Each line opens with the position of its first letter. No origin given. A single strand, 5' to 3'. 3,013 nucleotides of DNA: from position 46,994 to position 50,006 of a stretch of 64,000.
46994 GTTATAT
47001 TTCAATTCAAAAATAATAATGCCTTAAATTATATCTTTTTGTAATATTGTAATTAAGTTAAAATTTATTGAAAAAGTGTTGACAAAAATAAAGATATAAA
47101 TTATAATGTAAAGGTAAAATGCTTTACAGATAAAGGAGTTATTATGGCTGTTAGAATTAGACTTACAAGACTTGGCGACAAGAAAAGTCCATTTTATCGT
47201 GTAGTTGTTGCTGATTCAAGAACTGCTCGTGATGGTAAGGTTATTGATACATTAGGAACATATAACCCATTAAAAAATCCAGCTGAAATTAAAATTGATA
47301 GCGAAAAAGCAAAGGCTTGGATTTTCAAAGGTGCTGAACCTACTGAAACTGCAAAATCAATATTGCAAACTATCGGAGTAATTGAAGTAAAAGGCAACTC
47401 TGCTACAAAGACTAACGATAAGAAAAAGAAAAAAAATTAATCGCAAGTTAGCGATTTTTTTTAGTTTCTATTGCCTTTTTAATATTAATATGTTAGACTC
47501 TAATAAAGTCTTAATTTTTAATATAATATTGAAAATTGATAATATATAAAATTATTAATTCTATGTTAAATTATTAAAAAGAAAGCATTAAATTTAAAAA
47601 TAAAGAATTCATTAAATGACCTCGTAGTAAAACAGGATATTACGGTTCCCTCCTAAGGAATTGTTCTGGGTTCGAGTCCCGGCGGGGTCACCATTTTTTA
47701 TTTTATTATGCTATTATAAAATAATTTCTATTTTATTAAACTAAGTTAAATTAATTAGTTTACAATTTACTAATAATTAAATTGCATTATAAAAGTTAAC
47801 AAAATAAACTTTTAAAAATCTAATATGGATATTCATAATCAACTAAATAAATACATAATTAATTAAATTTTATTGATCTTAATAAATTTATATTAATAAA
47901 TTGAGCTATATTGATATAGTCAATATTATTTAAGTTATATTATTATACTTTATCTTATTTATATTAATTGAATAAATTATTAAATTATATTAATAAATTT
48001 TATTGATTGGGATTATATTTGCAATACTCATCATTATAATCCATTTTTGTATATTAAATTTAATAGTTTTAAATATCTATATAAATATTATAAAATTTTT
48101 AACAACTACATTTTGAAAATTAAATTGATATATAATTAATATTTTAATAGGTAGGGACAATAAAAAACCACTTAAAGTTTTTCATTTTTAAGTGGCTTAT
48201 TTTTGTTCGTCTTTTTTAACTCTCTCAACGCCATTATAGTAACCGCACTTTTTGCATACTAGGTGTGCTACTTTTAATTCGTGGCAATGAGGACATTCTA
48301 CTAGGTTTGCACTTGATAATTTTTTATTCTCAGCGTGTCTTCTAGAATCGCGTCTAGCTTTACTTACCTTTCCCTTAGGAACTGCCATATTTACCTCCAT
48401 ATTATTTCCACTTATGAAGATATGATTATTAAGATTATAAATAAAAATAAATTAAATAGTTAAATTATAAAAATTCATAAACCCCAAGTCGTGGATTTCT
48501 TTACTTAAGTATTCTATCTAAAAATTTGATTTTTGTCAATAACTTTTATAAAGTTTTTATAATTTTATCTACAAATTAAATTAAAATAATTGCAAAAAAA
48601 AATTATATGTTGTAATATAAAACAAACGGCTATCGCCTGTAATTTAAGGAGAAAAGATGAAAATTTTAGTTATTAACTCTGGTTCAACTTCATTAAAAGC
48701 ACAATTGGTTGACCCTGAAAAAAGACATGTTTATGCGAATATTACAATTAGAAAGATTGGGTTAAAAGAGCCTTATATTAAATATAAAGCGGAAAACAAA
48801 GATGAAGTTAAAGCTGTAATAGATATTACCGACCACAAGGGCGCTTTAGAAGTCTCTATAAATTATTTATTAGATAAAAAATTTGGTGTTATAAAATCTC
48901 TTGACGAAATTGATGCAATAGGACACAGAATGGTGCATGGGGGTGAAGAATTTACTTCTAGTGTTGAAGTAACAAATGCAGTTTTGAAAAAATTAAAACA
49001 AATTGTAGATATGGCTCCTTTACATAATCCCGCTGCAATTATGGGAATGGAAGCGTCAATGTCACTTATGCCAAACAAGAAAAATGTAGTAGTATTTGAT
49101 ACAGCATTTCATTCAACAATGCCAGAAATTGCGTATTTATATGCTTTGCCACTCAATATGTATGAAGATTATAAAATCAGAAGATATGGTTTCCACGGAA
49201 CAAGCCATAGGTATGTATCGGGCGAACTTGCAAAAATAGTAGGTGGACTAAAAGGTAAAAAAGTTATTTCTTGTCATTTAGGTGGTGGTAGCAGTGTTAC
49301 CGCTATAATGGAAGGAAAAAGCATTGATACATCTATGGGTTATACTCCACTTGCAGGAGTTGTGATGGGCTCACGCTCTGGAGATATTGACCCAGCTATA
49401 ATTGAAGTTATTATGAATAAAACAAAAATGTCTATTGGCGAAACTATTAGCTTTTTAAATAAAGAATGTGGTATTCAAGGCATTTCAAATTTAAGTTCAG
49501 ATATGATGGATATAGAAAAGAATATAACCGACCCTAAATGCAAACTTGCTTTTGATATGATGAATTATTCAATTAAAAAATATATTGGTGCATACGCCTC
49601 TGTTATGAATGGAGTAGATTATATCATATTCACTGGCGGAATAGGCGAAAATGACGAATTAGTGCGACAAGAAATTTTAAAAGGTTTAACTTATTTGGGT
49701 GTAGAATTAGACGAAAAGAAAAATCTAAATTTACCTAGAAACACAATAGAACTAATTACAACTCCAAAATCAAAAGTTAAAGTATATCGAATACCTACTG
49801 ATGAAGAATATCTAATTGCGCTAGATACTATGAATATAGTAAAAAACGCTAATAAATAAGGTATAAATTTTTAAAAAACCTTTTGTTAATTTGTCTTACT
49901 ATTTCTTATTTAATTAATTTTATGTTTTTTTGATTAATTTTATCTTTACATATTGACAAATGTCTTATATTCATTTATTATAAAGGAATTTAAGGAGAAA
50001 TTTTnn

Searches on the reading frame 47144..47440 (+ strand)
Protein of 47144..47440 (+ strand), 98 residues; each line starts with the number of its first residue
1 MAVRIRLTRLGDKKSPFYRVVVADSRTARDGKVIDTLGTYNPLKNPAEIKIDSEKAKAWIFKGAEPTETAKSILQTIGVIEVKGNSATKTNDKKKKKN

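Call 82: find_encoding_contigs(protein=window:47144-47440:+, flank=7000, max_places=10)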
Protein window:47144-47440:+ (98 aa): 7 contigs read that carry it; 6 places shown.
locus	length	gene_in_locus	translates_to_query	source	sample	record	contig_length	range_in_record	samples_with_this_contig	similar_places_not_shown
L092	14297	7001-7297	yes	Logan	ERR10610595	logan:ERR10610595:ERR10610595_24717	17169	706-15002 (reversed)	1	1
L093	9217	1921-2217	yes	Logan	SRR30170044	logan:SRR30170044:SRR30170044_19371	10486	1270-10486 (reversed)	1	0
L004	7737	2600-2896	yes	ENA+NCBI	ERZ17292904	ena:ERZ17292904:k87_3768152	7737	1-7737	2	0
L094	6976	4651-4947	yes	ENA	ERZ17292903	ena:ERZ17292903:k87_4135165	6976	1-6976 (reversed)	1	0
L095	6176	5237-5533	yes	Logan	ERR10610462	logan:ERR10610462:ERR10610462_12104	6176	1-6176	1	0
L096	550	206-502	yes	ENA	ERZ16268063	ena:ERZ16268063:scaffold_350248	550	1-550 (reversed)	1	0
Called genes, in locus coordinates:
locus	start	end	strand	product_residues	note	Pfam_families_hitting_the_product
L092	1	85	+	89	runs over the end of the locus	PF01649:Ribosomal_S20p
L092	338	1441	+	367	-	PF01098:FTSW_RODA_SPOVE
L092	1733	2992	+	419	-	PF00275:EPSP_synthase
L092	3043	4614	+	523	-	PF00005:ABC_tran, PF02463:SMC_N (faint), PF13304:AAA_21 (faint), PF12848:ABC_tran_Xtn, PF00005:ABC_tran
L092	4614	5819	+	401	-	PF00070:Pyr_redox (faint), PF00890:FAD_binding_2 (weak), PF01134:GIDA (faint), PF03486:HI0933_like, PF07992:Pyr_redox_2, PF12831:FAD_oxidored (weak), PF13738:Pyr_redox_3 (weak), PF22780:HI0933_like_1st, +2 more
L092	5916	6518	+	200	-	PF01553:Acyltransferase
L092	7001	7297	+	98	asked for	PF00886:Ribosomal_S16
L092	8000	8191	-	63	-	PF01783:Ribosomal_L32p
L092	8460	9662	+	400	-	PF00871:Acetate_kinase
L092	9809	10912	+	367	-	-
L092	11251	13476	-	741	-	PF00912:Transgly, PF00905:Transpeptidase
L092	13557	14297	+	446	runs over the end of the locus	PF00919:UPF0004, PF04055:Radical_SAM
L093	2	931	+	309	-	?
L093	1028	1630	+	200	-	PF01553:Acyltransferase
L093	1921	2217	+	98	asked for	PF00886:Ribosomal_S16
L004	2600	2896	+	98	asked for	PF00886:Ribosomal_S16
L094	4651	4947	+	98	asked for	PF00886:Ribosomal_S16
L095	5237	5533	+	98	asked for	PF00886:Ribosomal_S16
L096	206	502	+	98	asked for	PF00886:Ribosomal_S16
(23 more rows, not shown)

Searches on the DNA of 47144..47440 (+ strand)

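Call 92: search_dna_similar(query=L095:5787-6176:+, collection=phages, mode=distant, max_rows=5)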
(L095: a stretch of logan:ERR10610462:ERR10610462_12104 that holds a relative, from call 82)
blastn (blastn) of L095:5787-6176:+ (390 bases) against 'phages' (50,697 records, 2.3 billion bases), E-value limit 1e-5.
No match.

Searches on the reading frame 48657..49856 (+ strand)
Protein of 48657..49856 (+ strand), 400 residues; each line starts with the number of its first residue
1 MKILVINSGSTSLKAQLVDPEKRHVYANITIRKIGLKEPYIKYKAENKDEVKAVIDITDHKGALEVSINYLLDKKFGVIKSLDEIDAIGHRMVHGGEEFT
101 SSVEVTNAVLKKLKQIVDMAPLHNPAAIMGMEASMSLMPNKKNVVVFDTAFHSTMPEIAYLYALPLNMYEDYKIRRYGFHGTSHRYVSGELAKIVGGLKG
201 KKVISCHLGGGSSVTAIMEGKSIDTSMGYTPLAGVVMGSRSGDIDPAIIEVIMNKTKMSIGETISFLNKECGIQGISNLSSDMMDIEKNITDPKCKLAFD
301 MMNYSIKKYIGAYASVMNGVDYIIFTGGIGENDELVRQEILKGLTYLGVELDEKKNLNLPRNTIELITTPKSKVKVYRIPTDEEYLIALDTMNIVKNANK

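Call 74: find_homologous_proteins(query=window:48657-49856:+, max_evalue=1e-80)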
Query window:48657-49856:+ (400 aa): 7846 proteins with E <= 1e-80 among 8000 candidates; the best 120 are listed.
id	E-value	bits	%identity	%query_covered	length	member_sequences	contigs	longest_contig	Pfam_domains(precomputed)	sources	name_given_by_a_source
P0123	1.4e-255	865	99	100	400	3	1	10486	PF00871.24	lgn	-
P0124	2.9e-154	532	62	99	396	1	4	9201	PF00871.24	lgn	-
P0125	4.1e-154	531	61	99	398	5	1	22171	PF00871.24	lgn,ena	-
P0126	1.4e-153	529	62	99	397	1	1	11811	PF00871.24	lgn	-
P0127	2.6e-153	529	60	99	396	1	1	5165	PF00871.24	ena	-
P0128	2.8e-153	528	61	99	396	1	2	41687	PF00871.24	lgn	-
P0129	4.1e-153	528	61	99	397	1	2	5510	PF00871.24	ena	-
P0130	7.1e-153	527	61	99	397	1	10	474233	PF00871.24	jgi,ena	-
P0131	8.1e-153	527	61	99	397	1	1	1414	PF00871.24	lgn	-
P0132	1.1e-152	527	61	99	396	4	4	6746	PF00871.24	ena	-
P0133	1.6e-152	526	61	99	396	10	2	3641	PF00871.24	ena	-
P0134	4.8e-152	524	60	99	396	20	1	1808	PF00871.24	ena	-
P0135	5.1e-152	524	60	99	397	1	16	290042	PF00871.24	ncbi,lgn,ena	-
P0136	6.6e-152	524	61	99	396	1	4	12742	PF00871.24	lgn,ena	-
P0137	1.0e-151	523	61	99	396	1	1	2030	PF00871.24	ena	-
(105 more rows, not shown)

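Call 75: find_encoding_contigs(protein=P0123, flank=10000, max_places=4)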
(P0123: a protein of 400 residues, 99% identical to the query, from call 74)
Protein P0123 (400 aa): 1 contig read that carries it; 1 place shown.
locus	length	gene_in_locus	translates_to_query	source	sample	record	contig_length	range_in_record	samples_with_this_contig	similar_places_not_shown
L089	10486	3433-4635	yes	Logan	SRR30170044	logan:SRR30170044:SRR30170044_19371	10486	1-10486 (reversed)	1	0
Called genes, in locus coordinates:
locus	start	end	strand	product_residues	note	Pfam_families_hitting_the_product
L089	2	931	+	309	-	?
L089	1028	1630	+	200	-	PF01553:Acyltransferase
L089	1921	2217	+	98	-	PF00886:Ribosomal_S16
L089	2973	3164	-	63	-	PF01783:Ribosomal_L32p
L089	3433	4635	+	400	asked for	PF00871:Acetate_kinase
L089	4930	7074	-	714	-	PF00912:Transgly, PF00905:Transpeptidase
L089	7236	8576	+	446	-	PF00919:UPF0004, PF04055:Radical_SAM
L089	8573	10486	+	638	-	?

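Call 76: find_encoding_contigs(protein=P0130, flank=6000, max_places=1)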
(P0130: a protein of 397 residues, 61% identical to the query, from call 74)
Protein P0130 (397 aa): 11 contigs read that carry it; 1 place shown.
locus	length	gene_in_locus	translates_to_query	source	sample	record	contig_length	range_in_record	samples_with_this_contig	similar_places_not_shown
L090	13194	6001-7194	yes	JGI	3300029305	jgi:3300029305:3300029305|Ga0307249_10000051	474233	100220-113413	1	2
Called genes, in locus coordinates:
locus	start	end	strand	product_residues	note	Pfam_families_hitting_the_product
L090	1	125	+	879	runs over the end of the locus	PF01326:PPDK_N, PF00391:PEP-utilizers, PF02896:PEP-utilizers_C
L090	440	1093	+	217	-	-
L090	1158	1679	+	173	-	-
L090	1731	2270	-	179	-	PF14277:DUF4364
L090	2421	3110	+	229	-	-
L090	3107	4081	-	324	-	-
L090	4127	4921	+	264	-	PF01734:Patatin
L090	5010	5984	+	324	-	PF01515:PTA_PTB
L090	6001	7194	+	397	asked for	PF00871:Acetate_kinase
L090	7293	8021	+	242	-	-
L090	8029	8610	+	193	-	-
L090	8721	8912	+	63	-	PF01783:Ribosomal_L32p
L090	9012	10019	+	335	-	PF02504:FA_synthesis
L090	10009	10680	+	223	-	PF14622:Ribonucleas_3_3, PF00636:Ribonuclease_3, PF00035:dsrm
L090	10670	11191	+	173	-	-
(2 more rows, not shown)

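Call 77: find_encoding_contigs(protein=P0135, flank=6000, max_places=1)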
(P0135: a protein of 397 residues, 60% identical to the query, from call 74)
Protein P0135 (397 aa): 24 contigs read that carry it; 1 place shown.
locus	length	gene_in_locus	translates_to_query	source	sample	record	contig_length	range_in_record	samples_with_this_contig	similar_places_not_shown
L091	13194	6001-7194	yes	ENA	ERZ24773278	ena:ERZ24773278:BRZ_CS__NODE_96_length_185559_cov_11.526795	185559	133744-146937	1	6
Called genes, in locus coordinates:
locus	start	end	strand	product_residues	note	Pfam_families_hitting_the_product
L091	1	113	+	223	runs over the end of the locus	PF00889:EF_TS, PF25025:EF-Ts_N (weak)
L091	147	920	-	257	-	PF01048:PNP_UDP_1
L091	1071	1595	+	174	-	-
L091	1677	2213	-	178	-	PF14277:DUF4364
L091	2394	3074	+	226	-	-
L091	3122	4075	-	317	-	-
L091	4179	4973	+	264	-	PF01734:Patatin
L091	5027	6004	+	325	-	PF01515:PTA_PTB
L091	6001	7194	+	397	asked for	PF00871:Acetate_kinase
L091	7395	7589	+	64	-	PF01783:Ribosomal_L32p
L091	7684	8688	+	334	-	PF02504:FA_synthesis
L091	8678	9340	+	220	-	PF14622:Ribonucleas_3_3, PF00636:Ribonuclease_3, PF00035:dsrm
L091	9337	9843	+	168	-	-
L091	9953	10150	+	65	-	PF01192:RNA_pol_Rpb6 (weak)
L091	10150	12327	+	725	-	PF17764:PriA_3primeBD, PF00270:DEAD, PF04851:ResIII, PF18319:Zn_ribbon_PriA, PF00271:Helicase_C (weak), PF18074:PriA_C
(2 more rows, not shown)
